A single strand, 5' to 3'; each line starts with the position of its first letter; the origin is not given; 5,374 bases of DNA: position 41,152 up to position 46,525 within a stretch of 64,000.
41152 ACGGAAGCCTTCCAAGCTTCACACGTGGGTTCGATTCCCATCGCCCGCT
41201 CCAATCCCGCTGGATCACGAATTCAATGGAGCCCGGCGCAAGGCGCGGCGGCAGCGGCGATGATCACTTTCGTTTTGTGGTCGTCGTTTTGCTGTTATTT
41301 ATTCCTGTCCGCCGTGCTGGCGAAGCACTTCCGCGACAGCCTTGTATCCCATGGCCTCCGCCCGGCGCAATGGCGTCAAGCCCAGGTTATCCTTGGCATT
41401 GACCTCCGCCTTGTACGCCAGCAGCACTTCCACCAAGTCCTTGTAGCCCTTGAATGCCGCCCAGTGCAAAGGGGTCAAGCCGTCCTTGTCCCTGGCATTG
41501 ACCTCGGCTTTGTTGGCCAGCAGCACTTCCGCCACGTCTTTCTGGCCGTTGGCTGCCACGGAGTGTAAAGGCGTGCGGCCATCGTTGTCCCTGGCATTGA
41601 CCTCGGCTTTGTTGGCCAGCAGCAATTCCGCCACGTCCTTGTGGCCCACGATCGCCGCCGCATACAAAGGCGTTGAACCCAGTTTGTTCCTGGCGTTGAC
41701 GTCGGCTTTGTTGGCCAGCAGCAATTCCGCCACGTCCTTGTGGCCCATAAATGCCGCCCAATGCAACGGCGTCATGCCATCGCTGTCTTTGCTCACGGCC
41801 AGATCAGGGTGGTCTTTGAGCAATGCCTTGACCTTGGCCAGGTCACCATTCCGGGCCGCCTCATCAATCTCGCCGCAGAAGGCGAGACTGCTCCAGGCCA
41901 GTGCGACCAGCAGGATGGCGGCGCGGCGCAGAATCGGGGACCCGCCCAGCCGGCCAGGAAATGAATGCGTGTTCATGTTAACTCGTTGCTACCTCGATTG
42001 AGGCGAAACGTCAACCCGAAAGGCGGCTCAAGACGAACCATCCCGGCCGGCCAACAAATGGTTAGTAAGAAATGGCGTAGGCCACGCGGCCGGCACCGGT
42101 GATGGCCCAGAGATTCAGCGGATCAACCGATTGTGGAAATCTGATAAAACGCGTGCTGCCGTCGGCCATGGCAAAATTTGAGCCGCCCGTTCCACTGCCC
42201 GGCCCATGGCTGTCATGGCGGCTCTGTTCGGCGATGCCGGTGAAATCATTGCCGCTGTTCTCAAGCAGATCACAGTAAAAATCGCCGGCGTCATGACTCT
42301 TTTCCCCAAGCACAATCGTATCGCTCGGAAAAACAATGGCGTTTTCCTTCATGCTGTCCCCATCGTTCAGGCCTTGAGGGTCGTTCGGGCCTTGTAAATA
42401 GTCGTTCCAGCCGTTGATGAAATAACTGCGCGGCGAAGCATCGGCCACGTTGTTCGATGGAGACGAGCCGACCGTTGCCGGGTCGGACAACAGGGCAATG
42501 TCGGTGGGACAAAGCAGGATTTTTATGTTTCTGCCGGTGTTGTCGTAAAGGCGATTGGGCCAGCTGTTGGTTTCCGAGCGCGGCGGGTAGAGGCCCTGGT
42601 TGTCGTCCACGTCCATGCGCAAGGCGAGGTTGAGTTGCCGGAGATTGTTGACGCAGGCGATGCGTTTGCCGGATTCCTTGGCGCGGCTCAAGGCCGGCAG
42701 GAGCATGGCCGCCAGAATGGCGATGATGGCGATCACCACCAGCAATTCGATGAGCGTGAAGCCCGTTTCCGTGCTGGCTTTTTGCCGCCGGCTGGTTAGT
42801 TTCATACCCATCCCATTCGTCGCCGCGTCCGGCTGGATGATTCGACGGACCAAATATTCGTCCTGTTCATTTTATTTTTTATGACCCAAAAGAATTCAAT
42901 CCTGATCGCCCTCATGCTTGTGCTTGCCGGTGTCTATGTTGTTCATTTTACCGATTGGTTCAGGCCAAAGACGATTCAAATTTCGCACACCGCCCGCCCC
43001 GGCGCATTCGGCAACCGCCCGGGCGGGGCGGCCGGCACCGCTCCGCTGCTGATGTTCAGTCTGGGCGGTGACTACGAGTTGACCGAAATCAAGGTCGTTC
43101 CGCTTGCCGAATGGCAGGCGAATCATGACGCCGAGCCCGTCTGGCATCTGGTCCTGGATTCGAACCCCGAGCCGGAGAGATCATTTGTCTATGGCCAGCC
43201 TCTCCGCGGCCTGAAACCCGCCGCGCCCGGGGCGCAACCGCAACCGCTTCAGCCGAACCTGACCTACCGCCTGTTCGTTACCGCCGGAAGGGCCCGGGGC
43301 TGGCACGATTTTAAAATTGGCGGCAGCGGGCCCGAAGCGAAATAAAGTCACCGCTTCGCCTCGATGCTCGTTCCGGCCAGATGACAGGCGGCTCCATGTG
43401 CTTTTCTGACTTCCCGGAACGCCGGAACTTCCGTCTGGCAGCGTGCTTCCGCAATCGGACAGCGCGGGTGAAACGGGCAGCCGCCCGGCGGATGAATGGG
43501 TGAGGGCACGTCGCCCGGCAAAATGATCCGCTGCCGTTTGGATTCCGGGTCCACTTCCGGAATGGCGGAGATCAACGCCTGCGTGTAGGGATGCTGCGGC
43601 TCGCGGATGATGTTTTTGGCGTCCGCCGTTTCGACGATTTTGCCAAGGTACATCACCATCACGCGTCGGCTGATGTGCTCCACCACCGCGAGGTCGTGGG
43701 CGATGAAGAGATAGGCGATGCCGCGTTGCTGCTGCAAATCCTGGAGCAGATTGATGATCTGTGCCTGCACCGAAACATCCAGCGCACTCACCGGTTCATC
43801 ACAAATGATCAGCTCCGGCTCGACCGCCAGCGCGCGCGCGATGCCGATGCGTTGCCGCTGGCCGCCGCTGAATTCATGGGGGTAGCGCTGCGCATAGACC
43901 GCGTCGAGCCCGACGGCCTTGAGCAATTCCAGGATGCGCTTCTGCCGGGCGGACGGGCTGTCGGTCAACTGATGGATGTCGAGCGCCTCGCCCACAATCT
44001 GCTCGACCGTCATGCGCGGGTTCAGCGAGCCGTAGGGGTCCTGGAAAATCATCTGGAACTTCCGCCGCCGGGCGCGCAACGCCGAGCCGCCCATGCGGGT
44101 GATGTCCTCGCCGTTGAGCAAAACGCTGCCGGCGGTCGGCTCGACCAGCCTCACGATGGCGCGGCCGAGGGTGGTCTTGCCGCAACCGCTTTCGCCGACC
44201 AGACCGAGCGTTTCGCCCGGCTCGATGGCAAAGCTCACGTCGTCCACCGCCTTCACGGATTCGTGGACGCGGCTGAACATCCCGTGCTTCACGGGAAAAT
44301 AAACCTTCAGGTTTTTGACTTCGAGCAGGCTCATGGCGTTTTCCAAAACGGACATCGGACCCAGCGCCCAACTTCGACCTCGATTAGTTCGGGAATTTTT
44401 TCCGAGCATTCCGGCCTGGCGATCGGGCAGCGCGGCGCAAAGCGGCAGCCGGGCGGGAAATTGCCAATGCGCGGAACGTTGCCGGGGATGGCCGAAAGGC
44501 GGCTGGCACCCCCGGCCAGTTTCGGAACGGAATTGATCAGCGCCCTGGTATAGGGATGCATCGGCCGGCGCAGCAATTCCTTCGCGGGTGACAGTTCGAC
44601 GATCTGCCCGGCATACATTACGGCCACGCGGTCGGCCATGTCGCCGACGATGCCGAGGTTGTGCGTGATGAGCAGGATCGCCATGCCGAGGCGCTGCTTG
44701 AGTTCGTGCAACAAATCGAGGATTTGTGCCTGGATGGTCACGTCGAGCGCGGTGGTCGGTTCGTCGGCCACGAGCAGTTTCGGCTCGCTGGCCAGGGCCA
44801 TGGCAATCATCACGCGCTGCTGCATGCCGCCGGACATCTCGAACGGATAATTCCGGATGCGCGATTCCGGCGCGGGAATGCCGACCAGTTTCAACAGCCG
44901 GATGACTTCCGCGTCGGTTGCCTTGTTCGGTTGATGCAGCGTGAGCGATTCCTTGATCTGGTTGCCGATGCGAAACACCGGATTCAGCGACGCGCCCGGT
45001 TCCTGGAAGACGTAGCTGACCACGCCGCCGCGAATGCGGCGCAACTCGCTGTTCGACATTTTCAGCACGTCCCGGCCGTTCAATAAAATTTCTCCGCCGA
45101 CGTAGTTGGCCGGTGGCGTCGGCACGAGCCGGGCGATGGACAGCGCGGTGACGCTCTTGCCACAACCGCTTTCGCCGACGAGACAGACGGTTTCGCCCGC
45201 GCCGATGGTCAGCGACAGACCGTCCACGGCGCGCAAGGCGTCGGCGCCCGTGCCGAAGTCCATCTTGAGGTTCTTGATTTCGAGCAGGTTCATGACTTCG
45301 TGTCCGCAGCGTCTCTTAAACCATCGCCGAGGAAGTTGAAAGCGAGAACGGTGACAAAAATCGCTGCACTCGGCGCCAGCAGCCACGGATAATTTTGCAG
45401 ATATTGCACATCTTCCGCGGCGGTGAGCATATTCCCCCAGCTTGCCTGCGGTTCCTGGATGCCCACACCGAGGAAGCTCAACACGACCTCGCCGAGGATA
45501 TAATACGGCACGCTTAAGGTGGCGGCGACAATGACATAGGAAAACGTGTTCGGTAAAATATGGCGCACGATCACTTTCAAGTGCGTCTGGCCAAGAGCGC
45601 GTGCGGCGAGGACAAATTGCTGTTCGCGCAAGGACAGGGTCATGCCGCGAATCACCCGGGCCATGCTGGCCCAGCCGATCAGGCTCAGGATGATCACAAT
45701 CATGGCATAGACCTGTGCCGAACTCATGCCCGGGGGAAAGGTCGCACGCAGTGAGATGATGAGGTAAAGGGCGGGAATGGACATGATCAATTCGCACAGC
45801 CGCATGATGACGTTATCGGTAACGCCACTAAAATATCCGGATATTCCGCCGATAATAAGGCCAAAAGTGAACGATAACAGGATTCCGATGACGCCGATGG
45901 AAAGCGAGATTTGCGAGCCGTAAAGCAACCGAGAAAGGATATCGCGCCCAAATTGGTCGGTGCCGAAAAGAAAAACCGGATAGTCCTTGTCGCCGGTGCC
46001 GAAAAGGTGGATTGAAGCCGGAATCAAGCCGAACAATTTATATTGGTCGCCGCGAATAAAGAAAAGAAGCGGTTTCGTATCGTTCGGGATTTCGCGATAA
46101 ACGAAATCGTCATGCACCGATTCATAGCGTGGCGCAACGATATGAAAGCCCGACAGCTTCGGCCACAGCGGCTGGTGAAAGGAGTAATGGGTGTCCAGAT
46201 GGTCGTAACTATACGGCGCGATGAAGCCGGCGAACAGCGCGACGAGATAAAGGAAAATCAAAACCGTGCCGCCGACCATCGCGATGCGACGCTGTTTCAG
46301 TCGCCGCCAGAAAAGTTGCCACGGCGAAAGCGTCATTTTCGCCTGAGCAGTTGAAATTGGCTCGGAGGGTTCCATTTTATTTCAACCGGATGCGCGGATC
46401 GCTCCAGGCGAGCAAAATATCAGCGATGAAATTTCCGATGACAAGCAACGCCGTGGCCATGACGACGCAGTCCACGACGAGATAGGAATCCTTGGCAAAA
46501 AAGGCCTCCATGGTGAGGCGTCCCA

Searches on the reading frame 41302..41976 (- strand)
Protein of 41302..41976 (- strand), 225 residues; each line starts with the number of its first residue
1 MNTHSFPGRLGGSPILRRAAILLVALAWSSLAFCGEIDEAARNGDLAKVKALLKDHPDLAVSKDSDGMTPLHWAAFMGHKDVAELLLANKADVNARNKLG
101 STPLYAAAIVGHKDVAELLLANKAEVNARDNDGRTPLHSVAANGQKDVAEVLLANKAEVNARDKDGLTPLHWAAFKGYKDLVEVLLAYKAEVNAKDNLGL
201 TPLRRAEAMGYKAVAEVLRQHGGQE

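Call 59: search_protein_families(library=pfam, max_evalue=0.00001, proteins=[window:41302-41976:-])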
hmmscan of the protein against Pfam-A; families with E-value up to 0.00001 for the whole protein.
window:41302-41976:- (225 aa): 6 families
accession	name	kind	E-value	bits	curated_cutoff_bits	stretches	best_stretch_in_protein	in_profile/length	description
PF13637.12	Ank_4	-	1.6e-50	168.4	22.7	5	106-153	3-50/50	Ankyrin repeats (many copies)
PF00023.36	Ank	-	2e-44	147.5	21.1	4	66-98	1-33/33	Ankyrin repeat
PF12796.13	Ank_2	-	2.9e-40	137.1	27.3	3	92-163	21-90/90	Ankyrin repeats (3 copies)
PF13857.12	Ank_5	-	1.1e-31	109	27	3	119-171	1-54/56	Ankyrin repeats (many copies)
PF13606.12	Ank_3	-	1.3e-30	102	22.3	1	66-95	1-30/30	Ankyrin repeat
PF24521.3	Ank_KRIT1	-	7.5e-10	39.1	80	1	36-128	21-113/149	KRIT1 ankyrin-repeats domain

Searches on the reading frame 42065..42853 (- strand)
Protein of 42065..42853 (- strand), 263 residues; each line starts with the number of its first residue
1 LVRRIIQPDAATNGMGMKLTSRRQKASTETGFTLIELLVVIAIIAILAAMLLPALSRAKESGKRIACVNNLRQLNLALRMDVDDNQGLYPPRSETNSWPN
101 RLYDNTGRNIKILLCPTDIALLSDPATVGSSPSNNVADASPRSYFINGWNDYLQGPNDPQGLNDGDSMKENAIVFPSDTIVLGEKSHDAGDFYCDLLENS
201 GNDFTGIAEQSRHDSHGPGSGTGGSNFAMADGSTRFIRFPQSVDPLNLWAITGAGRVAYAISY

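Call 59: search_protein_families(library=pfam, max_evalue=0.00001, proteins=[window:42065-42853:-])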
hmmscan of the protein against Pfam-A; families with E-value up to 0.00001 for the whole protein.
window:42065-42853:- (263 aa): 1 family
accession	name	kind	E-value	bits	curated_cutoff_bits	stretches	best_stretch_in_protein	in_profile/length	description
PF07963.17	N_methyl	-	3.7e-07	29.9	21.2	1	30-52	5-27/27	Prokaryotic N-terminal methylation motif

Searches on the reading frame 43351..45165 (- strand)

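Call 59: search_protein_families(library=pfam, max_evalue=0.00001, proteins=[window:43351-45165:-])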
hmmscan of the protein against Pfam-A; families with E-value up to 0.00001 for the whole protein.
window:43351-45165:- (605 aa): 2 families
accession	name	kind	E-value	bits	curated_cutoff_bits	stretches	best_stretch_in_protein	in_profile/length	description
PF00005.33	ABC_tran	-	3e-35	122.2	25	1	308-459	2-136/137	ABC transporter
PF08352.17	oligo_HPY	-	2.9e-21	76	27.1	1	511-576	1-65/65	Oligopeptide/dipeptide transporter, C-terminal region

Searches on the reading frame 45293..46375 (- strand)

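Call 59: search_protein_families(library=pfam, max_evalue=0.00001, proteins=[window:45293-46375:-])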
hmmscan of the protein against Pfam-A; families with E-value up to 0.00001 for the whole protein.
window:45293-46375:- (361 aa): 2 families
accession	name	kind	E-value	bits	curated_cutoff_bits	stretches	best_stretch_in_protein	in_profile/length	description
PF00528.27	BPD_transp_1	-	2.2e-30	106.2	26.4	1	172-358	1-179/184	Binding-protein-dependent transport system inner membrane component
PF12911.12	OppC_N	-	8.6e-19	67.6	23.9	1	17-65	1-49/53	N-terminal TM domain of oligopeptide transport permease C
